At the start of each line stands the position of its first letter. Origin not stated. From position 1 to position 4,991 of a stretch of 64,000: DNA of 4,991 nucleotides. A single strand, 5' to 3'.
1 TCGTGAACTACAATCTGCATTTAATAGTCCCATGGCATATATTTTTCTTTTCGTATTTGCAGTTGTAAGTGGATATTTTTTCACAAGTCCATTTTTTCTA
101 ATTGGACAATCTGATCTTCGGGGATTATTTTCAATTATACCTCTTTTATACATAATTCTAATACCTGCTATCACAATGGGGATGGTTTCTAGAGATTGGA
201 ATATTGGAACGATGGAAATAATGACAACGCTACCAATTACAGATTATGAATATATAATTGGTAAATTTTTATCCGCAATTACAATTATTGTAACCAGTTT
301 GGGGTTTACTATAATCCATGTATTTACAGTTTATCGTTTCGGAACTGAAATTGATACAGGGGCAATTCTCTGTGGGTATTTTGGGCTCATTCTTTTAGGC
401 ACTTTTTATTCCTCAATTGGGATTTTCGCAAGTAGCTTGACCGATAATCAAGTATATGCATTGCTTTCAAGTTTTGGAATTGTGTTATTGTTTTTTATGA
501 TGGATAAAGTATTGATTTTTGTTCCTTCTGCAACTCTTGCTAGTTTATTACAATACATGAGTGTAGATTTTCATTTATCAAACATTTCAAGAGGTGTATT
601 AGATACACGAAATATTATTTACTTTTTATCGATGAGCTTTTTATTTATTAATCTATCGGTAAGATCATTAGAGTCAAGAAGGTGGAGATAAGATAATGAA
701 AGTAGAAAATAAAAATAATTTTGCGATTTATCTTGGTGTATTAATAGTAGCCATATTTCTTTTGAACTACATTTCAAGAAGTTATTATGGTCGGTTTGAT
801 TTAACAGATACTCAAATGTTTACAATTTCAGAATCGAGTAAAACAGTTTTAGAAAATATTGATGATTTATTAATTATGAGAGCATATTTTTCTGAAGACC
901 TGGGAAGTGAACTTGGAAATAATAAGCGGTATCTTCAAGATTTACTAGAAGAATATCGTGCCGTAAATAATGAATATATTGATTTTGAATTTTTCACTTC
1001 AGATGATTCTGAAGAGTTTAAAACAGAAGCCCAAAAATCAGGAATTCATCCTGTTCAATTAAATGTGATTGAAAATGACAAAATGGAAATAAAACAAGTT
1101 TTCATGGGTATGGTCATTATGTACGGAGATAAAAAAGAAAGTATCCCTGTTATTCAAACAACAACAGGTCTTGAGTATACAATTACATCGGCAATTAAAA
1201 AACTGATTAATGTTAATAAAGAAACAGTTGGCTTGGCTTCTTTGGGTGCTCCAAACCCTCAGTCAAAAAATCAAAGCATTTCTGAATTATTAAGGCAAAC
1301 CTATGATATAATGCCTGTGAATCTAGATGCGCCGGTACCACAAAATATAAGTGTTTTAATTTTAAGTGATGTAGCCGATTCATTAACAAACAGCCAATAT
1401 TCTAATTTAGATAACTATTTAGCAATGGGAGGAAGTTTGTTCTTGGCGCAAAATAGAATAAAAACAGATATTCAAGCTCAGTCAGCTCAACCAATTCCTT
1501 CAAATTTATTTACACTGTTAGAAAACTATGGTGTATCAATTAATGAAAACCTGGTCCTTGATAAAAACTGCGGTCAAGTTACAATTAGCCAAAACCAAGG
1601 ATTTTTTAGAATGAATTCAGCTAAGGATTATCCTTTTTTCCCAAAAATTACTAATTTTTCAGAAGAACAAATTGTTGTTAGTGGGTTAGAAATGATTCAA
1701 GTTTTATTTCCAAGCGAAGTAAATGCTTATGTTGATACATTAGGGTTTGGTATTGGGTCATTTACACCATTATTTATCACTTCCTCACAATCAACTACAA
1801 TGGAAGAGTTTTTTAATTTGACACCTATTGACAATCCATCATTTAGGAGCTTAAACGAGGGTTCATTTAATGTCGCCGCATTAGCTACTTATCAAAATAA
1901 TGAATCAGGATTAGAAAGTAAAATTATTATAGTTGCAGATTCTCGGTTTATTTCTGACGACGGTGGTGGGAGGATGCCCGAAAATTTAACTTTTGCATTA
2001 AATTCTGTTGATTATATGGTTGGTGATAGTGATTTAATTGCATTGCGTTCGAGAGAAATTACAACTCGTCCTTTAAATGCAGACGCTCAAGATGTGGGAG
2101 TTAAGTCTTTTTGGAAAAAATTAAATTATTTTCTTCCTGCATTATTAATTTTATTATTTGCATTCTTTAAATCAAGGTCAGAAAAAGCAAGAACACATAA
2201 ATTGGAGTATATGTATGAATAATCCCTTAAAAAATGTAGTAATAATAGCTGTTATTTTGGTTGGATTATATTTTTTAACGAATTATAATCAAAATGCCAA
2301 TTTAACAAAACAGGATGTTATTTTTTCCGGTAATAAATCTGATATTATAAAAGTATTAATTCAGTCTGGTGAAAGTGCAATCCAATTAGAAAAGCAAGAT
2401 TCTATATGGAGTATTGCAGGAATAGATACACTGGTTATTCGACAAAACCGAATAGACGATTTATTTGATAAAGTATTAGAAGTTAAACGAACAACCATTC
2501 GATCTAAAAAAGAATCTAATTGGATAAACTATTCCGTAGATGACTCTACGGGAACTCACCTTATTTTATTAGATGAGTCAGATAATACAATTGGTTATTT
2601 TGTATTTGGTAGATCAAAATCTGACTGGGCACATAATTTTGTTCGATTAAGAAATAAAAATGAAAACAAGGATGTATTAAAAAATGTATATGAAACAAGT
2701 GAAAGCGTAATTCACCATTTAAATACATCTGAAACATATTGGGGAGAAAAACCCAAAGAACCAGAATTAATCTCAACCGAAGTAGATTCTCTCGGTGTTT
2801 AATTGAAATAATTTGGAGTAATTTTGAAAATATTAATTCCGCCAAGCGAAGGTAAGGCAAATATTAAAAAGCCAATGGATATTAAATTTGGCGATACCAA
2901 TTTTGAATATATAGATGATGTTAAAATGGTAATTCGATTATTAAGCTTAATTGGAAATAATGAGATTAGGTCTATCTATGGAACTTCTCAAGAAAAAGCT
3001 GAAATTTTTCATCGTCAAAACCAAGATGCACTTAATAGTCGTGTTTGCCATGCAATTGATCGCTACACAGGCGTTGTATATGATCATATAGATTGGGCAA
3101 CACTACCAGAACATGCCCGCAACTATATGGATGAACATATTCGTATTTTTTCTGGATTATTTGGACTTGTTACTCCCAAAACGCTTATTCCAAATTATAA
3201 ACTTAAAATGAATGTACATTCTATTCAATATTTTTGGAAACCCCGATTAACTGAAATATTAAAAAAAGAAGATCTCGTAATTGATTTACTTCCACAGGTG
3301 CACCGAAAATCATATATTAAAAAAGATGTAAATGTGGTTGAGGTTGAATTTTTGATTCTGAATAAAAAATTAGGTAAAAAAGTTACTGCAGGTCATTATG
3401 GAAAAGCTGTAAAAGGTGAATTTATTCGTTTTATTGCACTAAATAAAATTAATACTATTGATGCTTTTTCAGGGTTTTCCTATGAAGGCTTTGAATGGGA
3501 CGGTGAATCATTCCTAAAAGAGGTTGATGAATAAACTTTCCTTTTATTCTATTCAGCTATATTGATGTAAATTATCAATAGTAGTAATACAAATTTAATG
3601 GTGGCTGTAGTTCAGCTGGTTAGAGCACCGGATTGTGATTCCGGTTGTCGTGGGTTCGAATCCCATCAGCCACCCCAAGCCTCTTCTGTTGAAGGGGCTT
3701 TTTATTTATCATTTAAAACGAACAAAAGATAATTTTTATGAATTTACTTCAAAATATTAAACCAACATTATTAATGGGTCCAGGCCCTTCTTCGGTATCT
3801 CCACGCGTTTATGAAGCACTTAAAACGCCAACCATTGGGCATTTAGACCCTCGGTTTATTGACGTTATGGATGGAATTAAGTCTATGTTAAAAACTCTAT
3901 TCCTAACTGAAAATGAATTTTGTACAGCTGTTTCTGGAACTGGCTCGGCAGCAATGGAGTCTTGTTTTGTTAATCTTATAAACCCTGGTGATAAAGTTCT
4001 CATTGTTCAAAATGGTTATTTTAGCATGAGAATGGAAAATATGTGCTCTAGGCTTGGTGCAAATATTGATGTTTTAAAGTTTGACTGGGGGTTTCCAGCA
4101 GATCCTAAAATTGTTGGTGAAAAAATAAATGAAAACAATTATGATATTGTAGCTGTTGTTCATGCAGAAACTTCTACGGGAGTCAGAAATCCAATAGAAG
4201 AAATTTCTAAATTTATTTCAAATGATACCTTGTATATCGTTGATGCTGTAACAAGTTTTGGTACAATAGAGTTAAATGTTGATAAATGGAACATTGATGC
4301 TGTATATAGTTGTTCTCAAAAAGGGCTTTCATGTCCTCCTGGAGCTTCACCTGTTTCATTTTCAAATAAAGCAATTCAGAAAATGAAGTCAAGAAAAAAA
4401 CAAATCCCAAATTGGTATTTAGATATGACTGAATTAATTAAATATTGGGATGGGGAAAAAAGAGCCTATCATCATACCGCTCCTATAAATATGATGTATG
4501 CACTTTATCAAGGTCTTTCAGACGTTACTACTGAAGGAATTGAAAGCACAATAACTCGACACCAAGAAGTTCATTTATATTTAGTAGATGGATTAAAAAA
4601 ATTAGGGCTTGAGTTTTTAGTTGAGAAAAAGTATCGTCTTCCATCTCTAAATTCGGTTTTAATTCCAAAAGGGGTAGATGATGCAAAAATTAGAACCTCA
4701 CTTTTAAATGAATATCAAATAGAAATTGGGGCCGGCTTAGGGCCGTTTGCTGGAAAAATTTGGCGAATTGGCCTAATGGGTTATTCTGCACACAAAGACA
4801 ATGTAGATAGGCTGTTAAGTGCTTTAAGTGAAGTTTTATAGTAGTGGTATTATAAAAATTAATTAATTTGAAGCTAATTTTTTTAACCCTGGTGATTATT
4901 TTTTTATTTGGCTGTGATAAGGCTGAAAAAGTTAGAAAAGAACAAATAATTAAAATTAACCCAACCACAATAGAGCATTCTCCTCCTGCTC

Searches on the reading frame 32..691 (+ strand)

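Call 69: search_protein_families(library=pfam, proteins=[window:32-691:+], max_evalue=0.00001)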
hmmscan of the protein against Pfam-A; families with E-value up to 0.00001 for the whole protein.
window:32-691:+ (219 aa): 2 families
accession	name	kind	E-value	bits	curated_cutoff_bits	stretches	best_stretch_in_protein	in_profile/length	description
PF12679.13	ABC2_membrane_2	-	2.3e-12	47.2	27.2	1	35-168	77-210/283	ABC-2 family transporter protein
PF12698.13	ABC2_membrane_3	-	6.4e-06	25.9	31.6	1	31-176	163-318/347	ABC-2 family transporter protein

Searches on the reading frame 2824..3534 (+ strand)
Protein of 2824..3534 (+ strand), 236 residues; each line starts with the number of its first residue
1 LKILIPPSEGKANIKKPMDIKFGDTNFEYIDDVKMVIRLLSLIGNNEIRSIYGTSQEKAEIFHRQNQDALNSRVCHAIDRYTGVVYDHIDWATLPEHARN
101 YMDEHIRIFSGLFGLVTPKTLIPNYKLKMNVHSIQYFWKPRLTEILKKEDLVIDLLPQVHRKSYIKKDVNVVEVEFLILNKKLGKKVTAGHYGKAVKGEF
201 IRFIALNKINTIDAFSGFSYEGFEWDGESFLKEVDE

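Call 69: search_protein_families(library=pfam, proteins=[window:2824-3534:+], max_evalue=0.00001)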
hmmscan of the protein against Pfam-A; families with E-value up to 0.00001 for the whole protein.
window:2824-3534:+ (236 aa): 1 family
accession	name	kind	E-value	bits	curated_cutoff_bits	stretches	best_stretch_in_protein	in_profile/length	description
PF03883.20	H2O2_YaaD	-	8.7e-45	153.5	29.6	1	1-227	1-234/236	Peroxide stress protein YaaA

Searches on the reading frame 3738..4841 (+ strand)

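Call 69: search_protein_families(library=pfam, proteins=[window:3738-4841:+], max_evalue=0.00001)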
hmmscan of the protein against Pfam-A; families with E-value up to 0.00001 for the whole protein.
window:3738-4841:+ (367 aa): 1 family
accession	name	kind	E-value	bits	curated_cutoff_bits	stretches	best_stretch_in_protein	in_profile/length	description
PF00266.25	Aminotran_5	-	3.7e-29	102.3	21.5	1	32-335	33-340/371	Aminotransferase class-V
